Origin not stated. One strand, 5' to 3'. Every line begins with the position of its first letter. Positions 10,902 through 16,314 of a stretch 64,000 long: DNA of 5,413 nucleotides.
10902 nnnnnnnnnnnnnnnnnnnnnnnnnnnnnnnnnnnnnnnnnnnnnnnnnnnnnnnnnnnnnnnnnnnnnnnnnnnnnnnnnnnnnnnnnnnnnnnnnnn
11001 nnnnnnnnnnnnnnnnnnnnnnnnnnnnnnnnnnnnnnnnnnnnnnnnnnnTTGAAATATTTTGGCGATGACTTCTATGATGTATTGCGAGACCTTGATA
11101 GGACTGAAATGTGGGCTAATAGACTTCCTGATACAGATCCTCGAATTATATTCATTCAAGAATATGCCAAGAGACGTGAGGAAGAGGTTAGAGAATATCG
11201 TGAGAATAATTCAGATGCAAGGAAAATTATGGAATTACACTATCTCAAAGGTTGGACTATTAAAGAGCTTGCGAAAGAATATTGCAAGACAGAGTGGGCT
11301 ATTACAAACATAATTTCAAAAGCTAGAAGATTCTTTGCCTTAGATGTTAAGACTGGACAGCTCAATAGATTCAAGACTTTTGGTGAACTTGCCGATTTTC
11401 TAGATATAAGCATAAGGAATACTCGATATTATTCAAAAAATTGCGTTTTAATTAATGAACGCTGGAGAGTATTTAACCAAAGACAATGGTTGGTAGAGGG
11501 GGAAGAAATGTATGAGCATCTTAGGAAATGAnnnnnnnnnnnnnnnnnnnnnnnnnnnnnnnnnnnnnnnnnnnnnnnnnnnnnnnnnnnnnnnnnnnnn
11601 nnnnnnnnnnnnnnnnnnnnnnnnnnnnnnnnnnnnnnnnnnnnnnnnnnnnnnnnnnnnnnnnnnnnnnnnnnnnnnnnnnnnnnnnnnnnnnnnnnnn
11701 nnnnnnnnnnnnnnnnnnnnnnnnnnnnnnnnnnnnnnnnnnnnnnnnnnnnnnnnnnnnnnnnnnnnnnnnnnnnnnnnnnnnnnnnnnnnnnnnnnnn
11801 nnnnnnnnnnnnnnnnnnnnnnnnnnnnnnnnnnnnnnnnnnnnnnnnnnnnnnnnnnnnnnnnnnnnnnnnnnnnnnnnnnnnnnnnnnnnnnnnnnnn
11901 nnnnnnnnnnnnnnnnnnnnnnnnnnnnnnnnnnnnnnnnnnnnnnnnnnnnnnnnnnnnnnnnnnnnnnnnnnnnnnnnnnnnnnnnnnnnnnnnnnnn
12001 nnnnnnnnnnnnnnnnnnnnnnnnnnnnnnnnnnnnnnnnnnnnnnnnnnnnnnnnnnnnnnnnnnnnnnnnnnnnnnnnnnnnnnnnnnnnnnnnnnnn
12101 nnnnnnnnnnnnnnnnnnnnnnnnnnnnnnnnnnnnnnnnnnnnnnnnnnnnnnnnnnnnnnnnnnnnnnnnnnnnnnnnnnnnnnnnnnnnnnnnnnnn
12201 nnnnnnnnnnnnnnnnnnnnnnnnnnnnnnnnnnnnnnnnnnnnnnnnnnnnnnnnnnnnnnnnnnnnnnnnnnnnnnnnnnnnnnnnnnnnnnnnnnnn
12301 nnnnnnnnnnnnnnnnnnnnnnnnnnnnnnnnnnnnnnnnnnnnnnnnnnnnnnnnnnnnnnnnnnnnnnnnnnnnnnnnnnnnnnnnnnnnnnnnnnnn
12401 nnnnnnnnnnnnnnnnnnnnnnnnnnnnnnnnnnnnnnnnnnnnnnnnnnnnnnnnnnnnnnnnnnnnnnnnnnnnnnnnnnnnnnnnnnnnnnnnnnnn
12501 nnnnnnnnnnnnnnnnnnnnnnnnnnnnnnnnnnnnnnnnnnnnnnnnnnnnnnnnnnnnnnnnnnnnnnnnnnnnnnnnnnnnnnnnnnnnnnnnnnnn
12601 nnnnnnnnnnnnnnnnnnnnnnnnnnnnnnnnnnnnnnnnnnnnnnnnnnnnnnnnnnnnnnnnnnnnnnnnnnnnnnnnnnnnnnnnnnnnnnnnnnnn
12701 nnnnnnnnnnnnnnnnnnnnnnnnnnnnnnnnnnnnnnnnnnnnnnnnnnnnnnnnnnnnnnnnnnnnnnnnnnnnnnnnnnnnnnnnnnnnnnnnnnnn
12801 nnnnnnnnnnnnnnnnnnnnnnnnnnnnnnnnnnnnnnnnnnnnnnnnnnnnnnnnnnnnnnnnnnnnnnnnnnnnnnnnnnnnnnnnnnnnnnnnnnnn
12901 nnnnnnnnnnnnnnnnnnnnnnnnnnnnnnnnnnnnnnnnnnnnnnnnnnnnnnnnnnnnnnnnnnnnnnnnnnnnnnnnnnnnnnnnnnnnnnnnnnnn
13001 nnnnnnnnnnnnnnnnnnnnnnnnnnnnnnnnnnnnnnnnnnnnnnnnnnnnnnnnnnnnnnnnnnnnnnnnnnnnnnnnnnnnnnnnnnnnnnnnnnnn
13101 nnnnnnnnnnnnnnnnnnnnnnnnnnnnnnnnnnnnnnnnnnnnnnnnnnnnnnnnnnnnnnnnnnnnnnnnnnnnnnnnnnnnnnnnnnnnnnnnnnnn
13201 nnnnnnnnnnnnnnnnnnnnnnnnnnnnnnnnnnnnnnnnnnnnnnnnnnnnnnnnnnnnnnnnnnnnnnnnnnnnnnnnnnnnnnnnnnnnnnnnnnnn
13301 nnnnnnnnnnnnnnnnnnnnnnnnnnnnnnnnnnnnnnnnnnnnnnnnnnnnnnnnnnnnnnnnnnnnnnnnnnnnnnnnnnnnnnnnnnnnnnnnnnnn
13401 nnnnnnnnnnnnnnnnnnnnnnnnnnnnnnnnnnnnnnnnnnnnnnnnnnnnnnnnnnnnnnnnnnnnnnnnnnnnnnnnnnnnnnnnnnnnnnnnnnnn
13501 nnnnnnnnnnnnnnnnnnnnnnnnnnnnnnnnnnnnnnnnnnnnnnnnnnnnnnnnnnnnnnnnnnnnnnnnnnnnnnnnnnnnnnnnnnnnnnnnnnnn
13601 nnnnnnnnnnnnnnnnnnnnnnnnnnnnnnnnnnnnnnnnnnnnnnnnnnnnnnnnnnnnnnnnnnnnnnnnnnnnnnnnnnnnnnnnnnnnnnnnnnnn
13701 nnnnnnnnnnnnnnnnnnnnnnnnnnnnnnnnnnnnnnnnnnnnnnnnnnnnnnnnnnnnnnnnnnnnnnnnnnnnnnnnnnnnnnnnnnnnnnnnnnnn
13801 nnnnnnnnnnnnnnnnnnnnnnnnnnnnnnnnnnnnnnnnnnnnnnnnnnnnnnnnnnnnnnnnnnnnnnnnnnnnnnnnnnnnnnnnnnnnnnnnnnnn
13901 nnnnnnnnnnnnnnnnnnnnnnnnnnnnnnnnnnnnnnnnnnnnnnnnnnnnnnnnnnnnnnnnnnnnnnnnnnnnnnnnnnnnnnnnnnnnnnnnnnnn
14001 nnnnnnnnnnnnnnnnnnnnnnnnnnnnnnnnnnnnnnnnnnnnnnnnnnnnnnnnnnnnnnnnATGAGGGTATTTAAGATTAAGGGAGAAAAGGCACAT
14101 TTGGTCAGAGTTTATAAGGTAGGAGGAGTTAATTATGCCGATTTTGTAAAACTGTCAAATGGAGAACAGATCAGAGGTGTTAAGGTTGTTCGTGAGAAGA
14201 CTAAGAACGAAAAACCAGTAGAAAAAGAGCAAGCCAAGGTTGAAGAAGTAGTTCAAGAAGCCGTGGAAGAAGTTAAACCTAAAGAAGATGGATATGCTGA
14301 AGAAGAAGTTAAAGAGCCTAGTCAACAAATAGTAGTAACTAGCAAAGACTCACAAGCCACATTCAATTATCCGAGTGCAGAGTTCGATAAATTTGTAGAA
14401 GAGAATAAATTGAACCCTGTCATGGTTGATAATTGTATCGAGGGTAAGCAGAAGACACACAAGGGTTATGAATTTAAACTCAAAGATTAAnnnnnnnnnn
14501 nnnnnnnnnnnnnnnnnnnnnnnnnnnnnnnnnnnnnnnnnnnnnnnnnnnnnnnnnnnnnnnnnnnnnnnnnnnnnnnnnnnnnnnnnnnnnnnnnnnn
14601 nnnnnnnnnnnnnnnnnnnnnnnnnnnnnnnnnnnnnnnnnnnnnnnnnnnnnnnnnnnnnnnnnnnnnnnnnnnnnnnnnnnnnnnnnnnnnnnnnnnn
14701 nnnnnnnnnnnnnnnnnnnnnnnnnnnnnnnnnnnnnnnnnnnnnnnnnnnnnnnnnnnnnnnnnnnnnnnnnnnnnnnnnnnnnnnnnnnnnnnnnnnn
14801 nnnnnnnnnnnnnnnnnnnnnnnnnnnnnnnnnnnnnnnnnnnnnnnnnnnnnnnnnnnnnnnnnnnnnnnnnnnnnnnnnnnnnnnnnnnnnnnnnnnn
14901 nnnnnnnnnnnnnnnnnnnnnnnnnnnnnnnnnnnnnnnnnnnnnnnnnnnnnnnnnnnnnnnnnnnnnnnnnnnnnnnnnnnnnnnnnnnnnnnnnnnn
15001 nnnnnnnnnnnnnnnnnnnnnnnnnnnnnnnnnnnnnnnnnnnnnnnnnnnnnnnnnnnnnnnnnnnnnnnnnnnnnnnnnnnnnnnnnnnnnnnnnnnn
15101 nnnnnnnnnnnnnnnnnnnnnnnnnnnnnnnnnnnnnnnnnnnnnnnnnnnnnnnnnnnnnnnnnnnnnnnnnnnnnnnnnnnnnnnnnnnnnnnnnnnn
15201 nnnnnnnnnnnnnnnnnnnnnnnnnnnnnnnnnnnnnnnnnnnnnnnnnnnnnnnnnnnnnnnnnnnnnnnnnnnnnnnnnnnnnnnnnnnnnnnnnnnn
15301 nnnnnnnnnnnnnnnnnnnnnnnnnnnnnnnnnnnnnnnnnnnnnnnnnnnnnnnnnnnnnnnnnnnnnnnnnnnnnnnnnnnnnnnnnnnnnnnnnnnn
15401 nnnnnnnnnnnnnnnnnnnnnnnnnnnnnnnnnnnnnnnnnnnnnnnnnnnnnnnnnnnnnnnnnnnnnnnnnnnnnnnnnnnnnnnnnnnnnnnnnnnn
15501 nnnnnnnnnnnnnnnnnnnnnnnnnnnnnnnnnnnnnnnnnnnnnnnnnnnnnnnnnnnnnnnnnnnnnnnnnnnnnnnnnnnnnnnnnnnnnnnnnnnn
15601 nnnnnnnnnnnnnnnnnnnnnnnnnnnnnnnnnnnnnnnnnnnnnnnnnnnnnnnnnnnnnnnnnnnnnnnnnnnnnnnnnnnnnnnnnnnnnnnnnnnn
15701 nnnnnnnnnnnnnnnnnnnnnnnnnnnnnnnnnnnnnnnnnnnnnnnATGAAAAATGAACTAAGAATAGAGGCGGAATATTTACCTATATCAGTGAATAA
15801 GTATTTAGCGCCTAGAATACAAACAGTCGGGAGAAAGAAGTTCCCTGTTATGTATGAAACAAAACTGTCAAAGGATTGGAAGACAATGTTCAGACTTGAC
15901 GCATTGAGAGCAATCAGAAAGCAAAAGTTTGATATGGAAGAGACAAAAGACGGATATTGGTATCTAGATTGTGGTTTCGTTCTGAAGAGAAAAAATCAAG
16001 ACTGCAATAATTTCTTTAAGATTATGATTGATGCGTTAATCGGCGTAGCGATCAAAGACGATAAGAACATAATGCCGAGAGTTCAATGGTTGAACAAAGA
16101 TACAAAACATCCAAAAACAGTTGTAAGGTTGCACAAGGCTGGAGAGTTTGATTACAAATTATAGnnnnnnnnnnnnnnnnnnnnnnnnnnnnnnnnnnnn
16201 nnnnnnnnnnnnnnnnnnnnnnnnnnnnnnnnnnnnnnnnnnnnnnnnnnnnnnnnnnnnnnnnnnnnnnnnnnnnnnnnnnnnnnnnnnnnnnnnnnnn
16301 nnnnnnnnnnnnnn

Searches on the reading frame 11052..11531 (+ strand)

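Call 20: search_protein_families(library=pfam, proteins=[window:11052-11531:+], max_evalue=0.001)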
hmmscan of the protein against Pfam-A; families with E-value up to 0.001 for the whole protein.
window:11052-11531:+ (159 aa): 2 families
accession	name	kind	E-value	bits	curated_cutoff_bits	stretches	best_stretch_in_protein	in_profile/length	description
PF04545.22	Sigma70_r4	-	5.7e-05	23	24.1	0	56-93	9-46/50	Sigma-70, region 4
PF08281.18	Sigma70_r4_2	-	0.00073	19.6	25.7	0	55-92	14-51/54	Sigma-70, region 4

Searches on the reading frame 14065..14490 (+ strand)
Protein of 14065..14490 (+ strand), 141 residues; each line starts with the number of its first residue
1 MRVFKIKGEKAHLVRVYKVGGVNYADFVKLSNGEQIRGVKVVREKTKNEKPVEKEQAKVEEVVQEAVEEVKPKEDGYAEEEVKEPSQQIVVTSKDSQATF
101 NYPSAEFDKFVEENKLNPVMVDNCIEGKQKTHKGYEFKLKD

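Call 10: search_protein_families(library=pfam, proteins=[window:14065-14490:+], max_evalue=0.001)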
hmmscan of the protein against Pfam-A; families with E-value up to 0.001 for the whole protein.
window:14065-14490:+ (141 aa): 1 family
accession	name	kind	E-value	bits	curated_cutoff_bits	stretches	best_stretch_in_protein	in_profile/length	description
PF22083.2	I-HmuI_NUMOD-like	-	5.8e-05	23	27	1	117-138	25-46/46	DNA endonuclease I-HmuI-like, NUMOD-like domain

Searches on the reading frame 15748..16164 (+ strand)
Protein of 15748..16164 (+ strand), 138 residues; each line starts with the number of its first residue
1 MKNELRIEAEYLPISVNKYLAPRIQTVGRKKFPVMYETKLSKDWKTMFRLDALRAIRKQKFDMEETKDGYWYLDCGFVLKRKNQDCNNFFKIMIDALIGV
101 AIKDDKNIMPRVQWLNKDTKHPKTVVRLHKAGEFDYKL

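Call 20: search_protein_families(library=pfam, proteins=[window:15748-16164:+], max_evalue=0.001)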
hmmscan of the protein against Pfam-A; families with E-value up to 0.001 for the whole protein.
window:15748-16164:+ (138 aa): 1 family
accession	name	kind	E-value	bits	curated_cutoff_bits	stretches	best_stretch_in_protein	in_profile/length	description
PF05866.16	RusA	-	6.3e-06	27.2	22.8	1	31-128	17-123/124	Endodeoxyribonuclease RusA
